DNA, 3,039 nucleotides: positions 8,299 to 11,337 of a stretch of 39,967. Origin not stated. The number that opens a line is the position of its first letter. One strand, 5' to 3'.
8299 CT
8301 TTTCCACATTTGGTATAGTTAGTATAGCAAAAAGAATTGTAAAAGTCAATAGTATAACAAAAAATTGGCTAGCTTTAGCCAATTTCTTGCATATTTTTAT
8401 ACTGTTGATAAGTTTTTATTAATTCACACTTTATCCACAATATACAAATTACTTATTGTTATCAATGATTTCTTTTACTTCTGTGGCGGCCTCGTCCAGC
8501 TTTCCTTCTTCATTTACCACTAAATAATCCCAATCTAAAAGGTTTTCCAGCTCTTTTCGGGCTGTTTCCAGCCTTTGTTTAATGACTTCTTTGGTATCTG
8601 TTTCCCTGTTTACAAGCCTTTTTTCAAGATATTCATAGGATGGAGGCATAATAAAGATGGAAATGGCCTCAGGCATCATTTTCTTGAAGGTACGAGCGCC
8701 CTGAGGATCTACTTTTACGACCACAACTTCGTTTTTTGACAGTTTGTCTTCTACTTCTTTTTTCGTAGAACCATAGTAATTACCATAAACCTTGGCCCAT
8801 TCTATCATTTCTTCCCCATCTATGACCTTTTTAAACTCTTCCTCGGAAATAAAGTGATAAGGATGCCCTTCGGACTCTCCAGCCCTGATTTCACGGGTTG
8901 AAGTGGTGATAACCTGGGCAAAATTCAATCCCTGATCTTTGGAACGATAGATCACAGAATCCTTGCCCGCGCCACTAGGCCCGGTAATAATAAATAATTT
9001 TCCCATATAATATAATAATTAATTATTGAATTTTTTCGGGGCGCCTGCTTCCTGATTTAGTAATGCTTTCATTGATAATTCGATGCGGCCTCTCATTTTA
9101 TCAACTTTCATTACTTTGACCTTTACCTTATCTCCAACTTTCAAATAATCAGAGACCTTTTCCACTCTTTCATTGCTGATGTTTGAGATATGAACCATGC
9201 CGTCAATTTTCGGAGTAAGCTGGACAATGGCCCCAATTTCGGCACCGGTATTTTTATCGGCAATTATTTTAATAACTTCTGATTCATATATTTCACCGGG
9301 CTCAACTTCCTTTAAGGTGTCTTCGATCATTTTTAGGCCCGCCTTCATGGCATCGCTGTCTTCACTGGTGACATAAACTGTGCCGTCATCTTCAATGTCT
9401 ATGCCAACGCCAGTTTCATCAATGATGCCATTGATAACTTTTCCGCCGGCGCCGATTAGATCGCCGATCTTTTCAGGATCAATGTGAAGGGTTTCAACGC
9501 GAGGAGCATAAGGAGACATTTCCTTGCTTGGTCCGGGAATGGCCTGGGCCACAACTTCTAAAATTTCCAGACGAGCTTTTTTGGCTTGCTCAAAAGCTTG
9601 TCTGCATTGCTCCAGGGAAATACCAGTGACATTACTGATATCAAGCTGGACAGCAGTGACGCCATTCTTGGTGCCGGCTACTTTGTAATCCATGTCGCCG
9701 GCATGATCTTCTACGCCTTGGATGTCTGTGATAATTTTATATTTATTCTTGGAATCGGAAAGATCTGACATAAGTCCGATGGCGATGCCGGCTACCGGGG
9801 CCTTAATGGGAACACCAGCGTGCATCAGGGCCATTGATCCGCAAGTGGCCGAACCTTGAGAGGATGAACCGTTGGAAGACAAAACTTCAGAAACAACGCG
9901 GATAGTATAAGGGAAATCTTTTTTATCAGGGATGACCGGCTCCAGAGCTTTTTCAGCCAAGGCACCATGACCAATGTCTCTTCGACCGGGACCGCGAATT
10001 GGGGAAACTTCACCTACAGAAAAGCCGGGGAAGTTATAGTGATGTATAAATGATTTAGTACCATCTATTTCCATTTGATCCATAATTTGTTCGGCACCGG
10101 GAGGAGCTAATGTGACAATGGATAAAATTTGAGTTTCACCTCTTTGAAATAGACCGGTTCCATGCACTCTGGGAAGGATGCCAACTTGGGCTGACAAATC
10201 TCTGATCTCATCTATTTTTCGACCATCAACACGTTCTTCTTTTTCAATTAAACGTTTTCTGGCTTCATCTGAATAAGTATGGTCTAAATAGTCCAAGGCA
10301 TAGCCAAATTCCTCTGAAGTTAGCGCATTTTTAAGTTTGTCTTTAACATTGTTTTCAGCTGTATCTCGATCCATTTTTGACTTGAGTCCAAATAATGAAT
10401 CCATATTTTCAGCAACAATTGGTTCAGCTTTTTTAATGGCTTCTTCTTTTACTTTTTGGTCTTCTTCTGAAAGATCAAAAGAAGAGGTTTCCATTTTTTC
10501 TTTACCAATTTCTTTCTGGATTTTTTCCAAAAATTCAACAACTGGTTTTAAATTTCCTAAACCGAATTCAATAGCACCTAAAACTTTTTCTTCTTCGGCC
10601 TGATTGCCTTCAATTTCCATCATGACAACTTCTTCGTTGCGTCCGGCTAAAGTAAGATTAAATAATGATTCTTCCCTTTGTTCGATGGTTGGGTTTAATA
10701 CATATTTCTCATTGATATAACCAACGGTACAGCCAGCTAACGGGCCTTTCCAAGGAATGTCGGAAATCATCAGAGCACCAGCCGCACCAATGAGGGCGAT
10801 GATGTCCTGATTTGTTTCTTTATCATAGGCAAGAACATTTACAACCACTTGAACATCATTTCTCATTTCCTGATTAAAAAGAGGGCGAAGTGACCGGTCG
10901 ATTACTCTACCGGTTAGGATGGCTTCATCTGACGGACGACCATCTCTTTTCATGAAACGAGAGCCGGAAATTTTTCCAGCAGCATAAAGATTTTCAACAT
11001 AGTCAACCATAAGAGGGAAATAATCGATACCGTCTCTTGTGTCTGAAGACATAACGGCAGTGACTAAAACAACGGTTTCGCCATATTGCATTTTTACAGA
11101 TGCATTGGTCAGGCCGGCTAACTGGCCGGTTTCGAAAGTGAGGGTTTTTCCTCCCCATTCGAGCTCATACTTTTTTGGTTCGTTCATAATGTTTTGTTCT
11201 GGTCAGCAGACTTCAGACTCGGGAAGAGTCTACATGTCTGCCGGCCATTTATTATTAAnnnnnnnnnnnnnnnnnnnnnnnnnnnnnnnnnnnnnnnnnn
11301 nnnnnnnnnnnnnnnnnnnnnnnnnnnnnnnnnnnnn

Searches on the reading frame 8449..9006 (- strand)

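Call 22: search_protein_families(library=pfam, proteins=[window:8449-9006:-], max_evalue=0.001)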
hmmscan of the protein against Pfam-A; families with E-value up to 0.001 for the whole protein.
window:8449-9006:- (185 aa): 1 family
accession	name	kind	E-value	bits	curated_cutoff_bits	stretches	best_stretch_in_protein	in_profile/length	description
PF00625.27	Guanylate_kin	-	1.6e-42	145.7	25.2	1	2-183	2-181/182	Guanylate kinase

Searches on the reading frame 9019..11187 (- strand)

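Call 22: search_protein_families(library=pfam, proteins=[window:9019-11187:-], max_evalue=0.001)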
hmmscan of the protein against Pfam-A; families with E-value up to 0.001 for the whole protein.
window:9019-11187:- (722 aa): 6 families
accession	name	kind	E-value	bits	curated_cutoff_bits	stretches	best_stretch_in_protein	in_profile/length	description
PF01138.27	RNase_PH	-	1.9e-47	161.3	25.5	2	327-460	1-130/130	3' exoribonuclease family, domain 1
PF03725.20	RNase_PH_C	-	1.2e-18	67.3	20.8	1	148-210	1-65/67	3' exoribonuclease family, domain 2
PF00575.29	S1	-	1.1e-15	58.2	22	1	628-707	2-74/74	S1 RNA binding domain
PF00013.35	KH_1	-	2.2e-10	40.6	21.5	1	565-623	2-66/66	KH domain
PF24685.1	OB_RRP5_4th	-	1e-06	29.1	31.5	1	627-708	5-84/92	RRP5 OB-fold domain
PF03726.19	PNPase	-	0.00043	21.1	24.6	1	255-324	7-81/81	Polyribonucleotide nucleotidyltransferase, RNA binding domain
